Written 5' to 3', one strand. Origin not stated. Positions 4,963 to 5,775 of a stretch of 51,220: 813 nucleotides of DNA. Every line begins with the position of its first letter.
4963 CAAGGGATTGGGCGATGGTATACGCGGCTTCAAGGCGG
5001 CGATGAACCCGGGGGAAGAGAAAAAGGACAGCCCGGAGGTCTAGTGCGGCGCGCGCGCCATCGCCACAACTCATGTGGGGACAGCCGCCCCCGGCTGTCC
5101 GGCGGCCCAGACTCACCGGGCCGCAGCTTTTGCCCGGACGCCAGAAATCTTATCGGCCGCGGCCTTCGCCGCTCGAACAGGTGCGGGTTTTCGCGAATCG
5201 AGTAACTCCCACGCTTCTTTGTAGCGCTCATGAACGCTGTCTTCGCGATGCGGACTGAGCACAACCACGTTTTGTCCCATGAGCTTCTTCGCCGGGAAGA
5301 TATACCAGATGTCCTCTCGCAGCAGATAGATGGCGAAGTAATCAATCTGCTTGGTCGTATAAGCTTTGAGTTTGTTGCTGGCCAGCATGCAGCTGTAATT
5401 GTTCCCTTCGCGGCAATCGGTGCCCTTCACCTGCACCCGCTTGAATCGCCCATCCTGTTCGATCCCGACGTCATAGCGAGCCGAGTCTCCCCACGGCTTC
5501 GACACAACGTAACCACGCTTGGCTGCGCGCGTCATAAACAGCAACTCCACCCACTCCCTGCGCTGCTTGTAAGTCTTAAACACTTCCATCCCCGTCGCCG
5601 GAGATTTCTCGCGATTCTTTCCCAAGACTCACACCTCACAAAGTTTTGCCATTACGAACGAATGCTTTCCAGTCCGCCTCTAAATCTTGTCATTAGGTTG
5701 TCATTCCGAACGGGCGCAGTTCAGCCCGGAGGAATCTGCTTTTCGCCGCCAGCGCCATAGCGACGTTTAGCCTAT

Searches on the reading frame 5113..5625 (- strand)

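Call 3: search_protein_families(library=pfam, proteins=[window:5113-5625:-], max_evalue=1)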
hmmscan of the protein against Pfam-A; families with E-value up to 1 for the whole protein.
window:5113-5625:- (170 aa): 1 family
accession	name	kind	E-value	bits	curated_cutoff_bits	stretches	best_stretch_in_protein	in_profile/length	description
PF11645.14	PDDEXK_5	-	2.3e-17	63.7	26.1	1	20-141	4-137/138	PD-(D/E)XK endonuclease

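Call 4: search_protein_families(library=padloc, proteins=[window:5113-5625:-], max_evalue=1)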
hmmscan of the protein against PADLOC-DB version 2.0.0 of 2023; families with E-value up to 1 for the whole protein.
window:5113-5625:- (170 aa): 1 family
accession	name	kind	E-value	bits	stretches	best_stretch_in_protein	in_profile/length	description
PDLC03700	HEase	-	2.7e-06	25.6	1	27-143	11-139/150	homing endonuclease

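Call 5: search_protein_families(library=ncbifam, proteins=[window:5113-5625:-], max_evalue=1)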
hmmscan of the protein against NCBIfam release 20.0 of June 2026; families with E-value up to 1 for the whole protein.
window:5113-5625:- (170 aa): 0 families

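Call 7: search_protein_families(library=phrogs, proteins=[window:5113-5625:-], max_evalue=1)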
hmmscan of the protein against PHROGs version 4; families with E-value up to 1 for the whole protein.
window:5113-5625:- (170 aa): 7 families
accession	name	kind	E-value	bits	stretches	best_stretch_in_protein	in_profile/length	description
phrog_5018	-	unknown function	1.2e-16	62.1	1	24-128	9-116/134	-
phrog_11646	-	unknown function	0.0074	17.1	1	62-106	2-46/57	-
phrog_12058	-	unknown function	0.035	13.4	1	74-143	693-765/768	-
phrog_24524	-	unknown function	0.059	14.3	0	33-69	22-57/168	-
phrog_26985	-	unknown function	0.082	13.5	1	26-55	19-48/174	-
phrog_3570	-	unknown function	0.13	13.9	1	119-150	14-46/83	-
phrog_16903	-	other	0.14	13.1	1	63-121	49-111/139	methyltransferase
